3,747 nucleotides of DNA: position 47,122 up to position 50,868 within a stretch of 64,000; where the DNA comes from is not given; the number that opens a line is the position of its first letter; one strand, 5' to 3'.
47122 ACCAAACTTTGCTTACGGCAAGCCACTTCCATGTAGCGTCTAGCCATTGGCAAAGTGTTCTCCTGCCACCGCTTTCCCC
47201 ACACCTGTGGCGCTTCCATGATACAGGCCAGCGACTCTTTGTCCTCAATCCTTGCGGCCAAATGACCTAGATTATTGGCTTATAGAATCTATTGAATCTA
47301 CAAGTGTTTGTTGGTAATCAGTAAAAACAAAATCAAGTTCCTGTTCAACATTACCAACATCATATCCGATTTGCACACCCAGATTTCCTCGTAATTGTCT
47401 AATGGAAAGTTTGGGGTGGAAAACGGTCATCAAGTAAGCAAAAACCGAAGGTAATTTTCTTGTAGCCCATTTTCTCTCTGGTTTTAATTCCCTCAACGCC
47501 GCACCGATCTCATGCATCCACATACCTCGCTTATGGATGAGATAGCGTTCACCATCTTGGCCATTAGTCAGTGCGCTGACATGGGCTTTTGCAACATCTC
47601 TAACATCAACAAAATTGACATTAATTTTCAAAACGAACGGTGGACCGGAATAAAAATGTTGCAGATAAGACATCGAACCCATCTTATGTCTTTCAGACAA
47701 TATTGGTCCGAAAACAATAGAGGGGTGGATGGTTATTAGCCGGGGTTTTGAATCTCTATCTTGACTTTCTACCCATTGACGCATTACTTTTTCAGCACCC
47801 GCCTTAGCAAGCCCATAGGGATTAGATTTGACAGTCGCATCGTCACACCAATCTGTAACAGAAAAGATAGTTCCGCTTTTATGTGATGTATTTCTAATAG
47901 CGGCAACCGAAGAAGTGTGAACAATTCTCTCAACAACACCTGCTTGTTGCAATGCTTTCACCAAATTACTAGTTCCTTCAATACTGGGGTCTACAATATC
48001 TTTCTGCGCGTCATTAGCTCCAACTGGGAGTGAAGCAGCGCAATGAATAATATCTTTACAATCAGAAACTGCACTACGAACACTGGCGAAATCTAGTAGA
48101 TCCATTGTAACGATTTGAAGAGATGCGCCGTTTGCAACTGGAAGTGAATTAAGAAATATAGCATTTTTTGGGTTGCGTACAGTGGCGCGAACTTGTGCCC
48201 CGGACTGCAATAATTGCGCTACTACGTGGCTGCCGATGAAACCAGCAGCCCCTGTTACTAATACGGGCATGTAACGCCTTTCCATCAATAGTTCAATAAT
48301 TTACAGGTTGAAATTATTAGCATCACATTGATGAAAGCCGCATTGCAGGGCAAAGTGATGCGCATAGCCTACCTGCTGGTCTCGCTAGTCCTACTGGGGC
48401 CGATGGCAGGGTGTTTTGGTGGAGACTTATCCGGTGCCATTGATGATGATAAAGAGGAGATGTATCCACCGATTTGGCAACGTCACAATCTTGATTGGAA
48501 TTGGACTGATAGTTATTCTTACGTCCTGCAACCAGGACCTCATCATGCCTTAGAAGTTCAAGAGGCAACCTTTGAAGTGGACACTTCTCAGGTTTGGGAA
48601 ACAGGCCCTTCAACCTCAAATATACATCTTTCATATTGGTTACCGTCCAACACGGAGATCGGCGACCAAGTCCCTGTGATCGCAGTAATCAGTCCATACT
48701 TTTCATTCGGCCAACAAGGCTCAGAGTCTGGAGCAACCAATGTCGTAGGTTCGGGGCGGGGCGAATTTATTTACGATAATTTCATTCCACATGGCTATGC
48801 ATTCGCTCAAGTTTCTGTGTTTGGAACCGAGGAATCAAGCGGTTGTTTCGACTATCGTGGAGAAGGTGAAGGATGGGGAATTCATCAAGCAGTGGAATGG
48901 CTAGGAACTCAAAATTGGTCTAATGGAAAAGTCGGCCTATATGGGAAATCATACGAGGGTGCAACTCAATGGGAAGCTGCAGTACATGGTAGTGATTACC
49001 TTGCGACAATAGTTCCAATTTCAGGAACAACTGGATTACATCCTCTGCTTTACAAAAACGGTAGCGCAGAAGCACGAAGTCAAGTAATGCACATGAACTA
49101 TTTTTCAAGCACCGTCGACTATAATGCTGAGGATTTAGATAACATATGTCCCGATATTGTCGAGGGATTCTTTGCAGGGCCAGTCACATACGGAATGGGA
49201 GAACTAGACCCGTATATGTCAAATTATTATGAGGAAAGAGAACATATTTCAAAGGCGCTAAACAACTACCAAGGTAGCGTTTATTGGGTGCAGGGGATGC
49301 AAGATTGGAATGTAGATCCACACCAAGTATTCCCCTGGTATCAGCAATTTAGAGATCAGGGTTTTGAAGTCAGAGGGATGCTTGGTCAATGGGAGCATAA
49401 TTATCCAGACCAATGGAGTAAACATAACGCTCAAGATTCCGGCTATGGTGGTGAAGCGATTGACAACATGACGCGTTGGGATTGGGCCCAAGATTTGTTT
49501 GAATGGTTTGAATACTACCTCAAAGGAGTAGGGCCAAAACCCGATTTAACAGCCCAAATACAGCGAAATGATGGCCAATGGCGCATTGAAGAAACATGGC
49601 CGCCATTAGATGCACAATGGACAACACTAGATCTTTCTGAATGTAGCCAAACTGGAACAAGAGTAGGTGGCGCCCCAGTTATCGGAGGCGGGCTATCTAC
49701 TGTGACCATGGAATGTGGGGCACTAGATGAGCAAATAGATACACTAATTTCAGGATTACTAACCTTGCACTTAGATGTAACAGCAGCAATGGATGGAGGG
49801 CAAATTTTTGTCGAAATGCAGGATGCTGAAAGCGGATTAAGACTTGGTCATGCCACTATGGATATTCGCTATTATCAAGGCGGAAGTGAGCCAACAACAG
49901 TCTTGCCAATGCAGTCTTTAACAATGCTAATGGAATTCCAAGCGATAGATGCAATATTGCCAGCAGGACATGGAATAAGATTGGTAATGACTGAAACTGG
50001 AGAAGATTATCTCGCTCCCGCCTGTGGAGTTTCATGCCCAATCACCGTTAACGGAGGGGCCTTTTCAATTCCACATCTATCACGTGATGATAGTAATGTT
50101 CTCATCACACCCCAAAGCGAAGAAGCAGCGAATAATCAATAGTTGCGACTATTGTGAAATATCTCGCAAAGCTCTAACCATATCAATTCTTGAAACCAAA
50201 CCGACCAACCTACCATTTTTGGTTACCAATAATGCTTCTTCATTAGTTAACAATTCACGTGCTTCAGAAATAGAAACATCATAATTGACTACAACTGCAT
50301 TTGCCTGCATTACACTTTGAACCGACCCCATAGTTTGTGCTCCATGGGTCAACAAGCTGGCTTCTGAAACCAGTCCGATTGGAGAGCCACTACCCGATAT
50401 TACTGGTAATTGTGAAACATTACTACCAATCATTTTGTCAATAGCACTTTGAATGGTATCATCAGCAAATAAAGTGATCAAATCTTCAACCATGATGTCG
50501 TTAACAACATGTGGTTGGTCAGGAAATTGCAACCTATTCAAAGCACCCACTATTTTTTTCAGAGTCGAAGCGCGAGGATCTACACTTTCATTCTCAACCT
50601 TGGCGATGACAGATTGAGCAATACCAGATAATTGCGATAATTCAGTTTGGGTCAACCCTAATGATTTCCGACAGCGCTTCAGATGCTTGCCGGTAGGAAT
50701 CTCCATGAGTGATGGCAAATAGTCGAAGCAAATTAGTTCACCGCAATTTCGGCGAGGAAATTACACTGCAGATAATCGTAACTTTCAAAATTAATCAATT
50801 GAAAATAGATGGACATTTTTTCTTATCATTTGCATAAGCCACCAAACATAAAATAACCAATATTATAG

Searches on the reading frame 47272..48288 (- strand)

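Call 78: search_protein_families(library=pfam, proteins=[window:47272-48288:-], max_evalue=0.001)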
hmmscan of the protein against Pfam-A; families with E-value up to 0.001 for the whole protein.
window:47272-48288:- (338 aa): 10 families
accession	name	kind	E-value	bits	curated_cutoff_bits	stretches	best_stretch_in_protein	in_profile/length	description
PF01370.27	Epimerase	-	5.4e-27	95.2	20.9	1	9-251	1-239/240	NAD dependent epimerase/dehydratase family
PF01073.25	3Beta_HSD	-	2.2e-23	83.2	22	1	10-245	1-234/280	3-beta hydroxysteroid dehydrogenase/isomerase family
PF16363.11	GDP_Man_Dehyd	-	8.1e-18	65.4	27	1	10-177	1-172/332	GDP-mannose 4,6 dehydratase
PF13460.12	NAD_binding_10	-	3.2e-16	60.2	27.2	1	13-138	1-109/184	NAD(P)H-binding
PF07993.18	NAD_binding_4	-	2.9e-13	50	20.1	1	70-200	82-210/258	Male sterility protein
PF05368.20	NmrA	-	7.7e-12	45.8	27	1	9-134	5-114/298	NmrA-like family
PF04321.23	RmlD_sub_bind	-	1.3e-07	31.4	27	1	7-171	1-138/287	RmlD substrate binding domain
PF08659.16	KR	-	1.5e-07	32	22.6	1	9-135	3-144/180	KR domain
PF02719.21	Polysacc_synt_2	-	2.1e-07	30.9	20.2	1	9-135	1-136/293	Polysaccharide biosynthesis protein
PF00106.31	adh_short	-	2e-06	27.9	26.6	1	9-171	3-162/195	short chain dehydrogenase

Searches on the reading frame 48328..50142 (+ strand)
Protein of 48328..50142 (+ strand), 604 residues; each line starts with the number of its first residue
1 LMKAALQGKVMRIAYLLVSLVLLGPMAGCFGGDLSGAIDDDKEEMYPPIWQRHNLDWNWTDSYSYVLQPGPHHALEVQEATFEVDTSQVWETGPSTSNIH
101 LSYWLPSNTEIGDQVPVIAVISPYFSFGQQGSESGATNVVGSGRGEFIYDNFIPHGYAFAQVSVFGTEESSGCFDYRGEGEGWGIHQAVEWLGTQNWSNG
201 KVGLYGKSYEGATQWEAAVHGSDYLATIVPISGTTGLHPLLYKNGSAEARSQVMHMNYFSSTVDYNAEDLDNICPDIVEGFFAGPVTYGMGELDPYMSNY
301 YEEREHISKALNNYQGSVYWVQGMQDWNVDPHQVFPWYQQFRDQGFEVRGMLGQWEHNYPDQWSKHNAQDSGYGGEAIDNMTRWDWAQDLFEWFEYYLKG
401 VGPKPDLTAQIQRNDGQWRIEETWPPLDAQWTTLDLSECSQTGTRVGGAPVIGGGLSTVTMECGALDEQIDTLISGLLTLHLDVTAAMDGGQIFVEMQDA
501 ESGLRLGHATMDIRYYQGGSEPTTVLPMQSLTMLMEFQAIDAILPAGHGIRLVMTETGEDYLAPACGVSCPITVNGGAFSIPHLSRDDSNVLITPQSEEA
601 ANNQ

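Call 78: search_protein_families(library=pfam, proteins=[window:48328-50142:+], max_evalue=0.001)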
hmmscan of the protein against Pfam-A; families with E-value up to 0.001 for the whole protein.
window:48328-50142:+ (604 aa): 2 families
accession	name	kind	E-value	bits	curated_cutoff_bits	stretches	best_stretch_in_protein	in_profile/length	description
PF02129.25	Peptidase_S15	-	7.6e-37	127.9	23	1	99-359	5-262/262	X-Pro dipeptidyl-peptidase (S15 family)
PF08530.16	PepX_C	-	7.8e-07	29.7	22.5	0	471-554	90-176/217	X-Pro dipeptidyl-peptidase C-terminal non-catalytic domain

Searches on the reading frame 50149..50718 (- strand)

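Call 78: search_protein_families(library=pfam, proteins=[window:50149-50718:-], max_evalue=0.001)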
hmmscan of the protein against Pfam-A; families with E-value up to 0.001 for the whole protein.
window:50149-50718:- (189 aa): 5 families
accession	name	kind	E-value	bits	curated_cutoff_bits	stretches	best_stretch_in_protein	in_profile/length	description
PF00571.33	CBS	-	3.1e-22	79.1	24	2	72-124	1-53/57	CBS domain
PF01381.28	HTH_3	-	2.8e-12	46.9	23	1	13-61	1-49/55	Helix-turn-helix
PF12844.13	HTH_19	-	1.4e-05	25.3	30.2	1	10-59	1-50/64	Helix-turn-helix domain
PF13560.12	HTH_31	-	1.9e-05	25.3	27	1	10-59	3-53/64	Helix-turn-helix domain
PF21785.3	Bflower_2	-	0.00088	19.5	38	0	80-145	43-108/112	5-fold beta-flower protein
